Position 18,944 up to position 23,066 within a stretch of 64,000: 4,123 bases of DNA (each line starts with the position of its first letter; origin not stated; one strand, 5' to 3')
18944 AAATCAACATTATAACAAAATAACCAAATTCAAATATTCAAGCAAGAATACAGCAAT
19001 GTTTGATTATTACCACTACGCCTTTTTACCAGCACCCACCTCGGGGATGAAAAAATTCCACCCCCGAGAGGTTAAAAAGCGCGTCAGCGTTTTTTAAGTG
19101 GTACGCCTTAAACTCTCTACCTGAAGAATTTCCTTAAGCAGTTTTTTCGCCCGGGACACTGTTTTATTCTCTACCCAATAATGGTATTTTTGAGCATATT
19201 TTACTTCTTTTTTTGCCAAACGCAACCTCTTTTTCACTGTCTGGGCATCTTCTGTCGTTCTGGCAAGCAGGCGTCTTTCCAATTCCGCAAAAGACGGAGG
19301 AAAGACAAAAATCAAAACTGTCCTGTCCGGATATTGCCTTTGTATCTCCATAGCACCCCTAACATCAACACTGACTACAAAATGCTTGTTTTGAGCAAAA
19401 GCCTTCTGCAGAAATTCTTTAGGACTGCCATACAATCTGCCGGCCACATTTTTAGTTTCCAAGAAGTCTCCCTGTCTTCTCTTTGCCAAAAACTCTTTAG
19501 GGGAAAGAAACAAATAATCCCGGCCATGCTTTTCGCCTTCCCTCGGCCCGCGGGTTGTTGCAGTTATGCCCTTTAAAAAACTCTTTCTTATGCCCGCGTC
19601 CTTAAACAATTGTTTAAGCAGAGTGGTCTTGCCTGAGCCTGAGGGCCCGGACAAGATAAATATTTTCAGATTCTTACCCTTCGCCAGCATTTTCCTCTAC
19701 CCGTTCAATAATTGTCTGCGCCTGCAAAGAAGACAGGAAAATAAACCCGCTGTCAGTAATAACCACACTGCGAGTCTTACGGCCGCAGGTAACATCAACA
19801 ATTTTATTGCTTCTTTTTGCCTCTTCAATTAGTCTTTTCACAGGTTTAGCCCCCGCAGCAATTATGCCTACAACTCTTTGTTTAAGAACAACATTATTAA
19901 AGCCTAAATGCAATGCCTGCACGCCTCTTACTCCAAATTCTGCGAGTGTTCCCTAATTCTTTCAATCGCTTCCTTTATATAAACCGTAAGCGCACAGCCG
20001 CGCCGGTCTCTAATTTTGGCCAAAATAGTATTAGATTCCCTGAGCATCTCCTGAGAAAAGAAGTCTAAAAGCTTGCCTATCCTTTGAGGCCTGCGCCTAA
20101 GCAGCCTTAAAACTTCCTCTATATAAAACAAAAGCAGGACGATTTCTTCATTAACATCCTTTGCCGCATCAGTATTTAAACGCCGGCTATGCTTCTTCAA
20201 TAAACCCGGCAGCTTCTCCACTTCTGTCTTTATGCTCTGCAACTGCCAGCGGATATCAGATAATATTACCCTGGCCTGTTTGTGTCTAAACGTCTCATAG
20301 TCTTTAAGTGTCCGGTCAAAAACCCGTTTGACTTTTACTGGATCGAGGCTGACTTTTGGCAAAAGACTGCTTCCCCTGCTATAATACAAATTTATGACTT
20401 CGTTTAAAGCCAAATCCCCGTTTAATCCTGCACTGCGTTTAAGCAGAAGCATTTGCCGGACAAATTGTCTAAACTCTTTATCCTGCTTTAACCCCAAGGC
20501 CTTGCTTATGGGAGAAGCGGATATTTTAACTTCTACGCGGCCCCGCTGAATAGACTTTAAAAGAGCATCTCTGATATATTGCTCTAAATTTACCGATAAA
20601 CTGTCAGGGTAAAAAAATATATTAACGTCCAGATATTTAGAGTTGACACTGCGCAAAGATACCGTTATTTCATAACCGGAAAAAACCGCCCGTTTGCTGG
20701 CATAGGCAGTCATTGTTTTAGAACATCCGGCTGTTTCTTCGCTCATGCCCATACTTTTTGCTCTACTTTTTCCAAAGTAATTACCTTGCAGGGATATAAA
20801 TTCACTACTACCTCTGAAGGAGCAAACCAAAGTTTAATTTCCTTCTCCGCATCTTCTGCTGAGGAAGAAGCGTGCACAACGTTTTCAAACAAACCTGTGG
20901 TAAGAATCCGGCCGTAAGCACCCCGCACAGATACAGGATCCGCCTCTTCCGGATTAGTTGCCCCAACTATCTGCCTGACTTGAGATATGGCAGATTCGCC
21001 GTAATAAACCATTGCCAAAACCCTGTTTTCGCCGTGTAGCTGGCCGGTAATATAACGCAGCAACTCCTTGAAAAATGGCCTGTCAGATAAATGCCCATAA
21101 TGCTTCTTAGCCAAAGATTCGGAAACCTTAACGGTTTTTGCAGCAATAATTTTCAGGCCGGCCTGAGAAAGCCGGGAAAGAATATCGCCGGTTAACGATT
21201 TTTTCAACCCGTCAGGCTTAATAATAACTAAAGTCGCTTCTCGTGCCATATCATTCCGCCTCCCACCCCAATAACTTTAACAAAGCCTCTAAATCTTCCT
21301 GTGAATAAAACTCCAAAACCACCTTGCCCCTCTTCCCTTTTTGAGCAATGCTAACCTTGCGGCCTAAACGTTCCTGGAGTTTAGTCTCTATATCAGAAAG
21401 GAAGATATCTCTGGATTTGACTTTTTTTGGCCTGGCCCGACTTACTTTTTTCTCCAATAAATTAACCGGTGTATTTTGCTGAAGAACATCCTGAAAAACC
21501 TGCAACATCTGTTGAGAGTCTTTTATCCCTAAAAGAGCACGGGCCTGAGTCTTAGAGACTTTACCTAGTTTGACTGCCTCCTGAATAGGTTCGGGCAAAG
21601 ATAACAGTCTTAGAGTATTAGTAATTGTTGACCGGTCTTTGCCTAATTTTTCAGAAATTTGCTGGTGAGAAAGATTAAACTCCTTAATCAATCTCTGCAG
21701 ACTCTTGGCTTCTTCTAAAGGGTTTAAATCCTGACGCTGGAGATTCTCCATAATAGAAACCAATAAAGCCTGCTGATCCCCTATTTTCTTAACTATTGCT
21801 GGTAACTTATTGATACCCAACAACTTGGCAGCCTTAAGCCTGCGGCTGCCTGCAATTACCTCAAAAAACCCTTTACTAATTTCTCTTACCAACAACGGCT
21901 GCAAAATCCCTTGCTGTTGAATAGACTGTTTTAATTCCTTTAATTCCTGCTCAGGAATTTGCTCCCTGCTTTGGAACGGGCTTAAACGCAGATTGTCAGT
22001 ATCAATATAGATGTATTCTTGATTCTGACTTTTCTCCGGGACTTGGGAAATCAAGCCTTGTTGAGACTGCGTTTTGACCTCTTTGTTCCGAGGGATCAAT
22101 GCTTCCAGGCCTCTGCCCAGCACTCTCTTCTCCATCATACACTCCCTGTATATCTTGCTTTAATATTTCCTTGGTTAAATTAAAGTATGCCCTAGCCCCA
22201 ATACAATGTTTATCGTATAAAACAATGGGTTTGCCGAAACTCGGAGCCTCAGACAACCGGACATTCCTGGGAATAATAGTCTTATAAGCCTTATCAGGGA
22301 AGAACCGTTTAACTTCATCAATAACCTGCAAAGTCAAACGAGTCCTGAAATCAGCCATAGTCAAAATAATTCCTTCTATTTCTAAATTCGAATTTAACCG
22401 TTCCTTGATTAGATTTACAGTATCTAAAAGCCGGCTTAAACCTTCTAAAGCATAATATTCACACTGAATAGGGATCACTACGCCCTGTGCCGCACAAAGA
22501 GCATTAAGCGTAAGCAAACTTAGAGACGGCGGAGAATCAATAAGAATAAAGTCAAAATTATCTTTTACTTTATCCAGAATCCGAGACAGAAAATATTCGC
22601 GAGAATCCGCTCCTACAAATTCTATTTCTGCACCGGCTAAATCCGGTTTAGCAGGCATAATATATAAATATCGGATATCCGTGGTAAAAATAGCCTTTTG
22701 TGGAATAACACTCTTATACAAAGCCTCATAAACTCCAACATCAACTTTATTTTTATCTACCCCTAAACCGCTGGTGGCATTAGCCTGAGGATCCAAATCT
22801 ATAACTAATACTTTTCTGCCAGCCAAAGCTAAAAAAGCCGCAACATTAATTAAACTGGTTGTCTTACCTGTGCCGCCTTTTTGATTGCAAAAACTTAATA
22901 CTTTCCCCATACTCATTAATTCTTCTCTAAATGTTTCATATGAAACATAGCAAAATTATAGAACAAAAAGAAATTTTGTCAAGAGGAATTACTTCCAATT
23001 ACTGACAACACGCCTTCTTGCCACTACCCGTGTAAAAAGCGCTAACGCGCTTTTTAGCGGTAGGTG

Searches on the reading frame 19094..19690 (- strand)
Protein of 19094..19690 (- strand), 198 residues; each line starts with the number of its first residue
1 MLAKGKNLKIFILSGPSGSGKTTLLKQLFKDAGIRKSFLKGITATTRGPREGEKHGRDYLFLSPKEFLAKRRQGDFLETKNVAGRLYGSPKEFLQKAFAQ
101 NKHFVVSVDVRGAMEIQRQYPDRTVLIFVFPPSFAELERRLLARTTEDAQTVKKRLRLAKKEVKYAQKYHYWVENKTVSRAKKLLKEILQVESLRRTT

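Call 8: search_protein_families(library=pfam, max_evalue=0.001, proteins=[window:19094-19690:-])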
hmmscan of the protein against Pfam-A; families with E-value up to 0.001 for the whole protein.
window:19094-19690:- (198 aa): 10 families
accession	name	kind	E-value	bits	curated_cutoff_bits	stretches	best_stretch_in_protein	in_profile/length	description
PF00625.27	Guanylate_kin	-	6.5e-34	117.7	25.2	1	9-190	3-180/182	Guanylate kinase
PF13671.12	AAA_33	-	6.9e-06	26.9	27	1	11-151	2-127/143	AAA domain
PF25199.1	nSTAND_NTPase5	-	7.5e-05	23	34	1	4-31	37-64/145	Novel STAND NTPase 5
PF03266.21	NTPase_1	-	8.9e-05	22.8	23.9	1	12-118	3-111/168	NTPase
PF13173.12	AAA_14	-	0.00017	22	27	0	9-33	3-27/129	AAA domain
PF13191.12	AAA_16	-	0.00019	22.4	32.6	1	9-35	25-51/167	AAA ATPase domain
PF00931.28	NB-ARC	-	0.00023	20.9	23.5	1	2-38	12-49/248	NB-ARC domain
PF05729.18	NACHT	-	0.00071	19.9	26.7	0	11-37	3-29/167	NACHT domain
PF13401.12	AAA_22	-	0.00076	20.2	27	0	9-35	6-32/130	AAA domain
PF03215.21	Rad17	-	0.00085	19.7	23.8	0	7-35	44-72/186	Rad17 P-loop domain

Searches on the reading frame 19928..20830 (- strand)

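Call 8: search_protein_families(library=pfam, max_evalue=0.001, proteins=[window:19928-20830:-])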
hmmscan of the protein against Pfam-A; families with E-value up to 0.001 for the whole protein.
window:19928-20830:- (300 aa): 2 families
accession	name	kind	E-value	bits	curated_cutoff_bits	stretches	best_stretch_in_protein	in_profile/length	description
PF08340.16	YicC-like_C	-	9.6e-18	64.9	27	1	224-300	45-120/120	Endoribonuclease YicC-like, C-terminal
PF03755.18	YicC-like_N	-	7.8e-16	59.3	25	1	39-151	3-115/156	Endoribonuclease YicC-like, N-terminal region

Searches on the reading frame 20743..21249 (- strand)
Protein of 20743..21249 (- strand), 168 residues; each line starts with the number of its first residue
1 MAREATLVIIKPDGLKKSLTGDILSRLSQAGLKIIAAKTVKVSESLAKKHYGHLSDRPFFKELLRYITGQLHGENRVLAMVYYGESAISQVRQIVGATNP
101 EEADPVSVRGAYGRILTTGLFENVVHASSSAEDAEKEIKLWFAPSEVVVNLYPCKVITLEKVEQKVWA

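Call 8: search_protein_families(library=pfam, max_evalue=0.001, proteins=[window:20743-21249:-])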
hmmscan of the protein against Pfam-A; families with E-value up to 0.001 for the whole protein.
window:20743-21249:- (168 aa): 1 family
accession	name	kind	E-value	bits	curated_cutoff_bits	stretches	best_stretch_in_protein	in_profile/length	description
PF00334.24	NDK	-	5.3e-42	143.3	27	1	4-147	1-135/135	Nucleoside diphosphate kinase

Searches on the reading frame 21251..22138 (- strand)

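Call 8: search_protein_families(library=pfam, max_evalue=0.001, proteins=[window:21251-22138:-])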
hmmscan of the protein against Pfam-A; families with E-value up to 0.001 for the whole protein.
window:21251-22138:- (295 aa): 3 families
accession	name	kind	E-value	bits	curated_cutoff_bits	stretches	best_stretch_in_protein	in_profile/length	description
PF17762.8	HTH_ParB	-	3.3e-32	111.1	22.6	1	136-235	1-100/102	ParB HTH domain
PF02195.25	ParB_N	-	3.3e-26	91.6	26.3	1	45-134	6-95/95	ParB N-terminal domain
PF23552.2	ParB_C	-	4e-08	33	23.8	1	247-290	5-49/50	ParB dimerisation domain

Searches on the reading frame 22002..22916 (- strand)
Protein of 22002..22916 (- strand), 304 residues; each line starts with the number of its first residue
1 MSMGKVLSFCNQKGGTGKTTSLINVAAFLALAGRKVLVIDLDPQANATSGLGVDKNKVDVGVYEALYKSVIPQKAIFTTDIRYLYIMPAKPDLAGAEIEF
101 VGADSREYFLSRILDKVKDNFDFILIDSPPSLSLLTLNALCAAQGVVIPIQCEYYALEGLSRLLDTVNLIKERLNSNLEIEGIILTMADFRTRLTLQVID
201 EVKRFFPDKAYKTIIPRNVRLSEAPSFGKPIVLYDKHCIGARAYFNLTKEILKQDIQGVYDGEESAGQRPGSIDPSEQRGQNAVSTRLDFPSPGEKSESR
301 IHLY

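Call 8: search_protein_families(library=pfam, max_evalue=0.001, proteins=[window:22002-22916:-])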
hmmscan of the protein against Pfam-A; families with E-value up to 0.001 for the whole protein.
window:22002-22916:- (304 aa): 8 families
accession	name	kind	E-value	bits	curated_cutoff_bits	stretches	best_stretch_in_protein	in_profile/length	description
PF13614.12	AAA_31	-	2.4e-62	210.5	27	1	5-180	2-177/177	AAA domain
PF01656.29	CbiA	-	2.7e-26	92.4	25.4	1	8-231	2-125/125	CobQ/CobB/MinD/ParA nucleotide binding domain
PF09140.17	MipZ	-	7.5e-11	42.3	20.7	1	6-44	2-40/262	ATPase MipZ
PF00142.24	Fer4_NifH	-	1.6e-07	31.5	25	1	13-51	8-46/271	4Fe-4S iron sulfur cluster binding proteins, NifH/frxC family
PF10609.15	ParA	-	2.2e-06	27.7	27.1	1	6-191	5-178/246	NUBPL iron-transfer P-loop NTPase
PF06564.18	CBP_BcsQ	-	2.5e-05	24.3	21.3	1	11-145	8-140/234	Cellulose biosynthesis protein BcsQ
PF02374.21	ArsA_ATPase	-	5.5e-05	23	24.3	1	10-68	6-64/305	Anion-transporting ATPase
PF07015.17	VirC1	-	0.00011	22.1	24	1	5-42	2-39/231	VirC1 protein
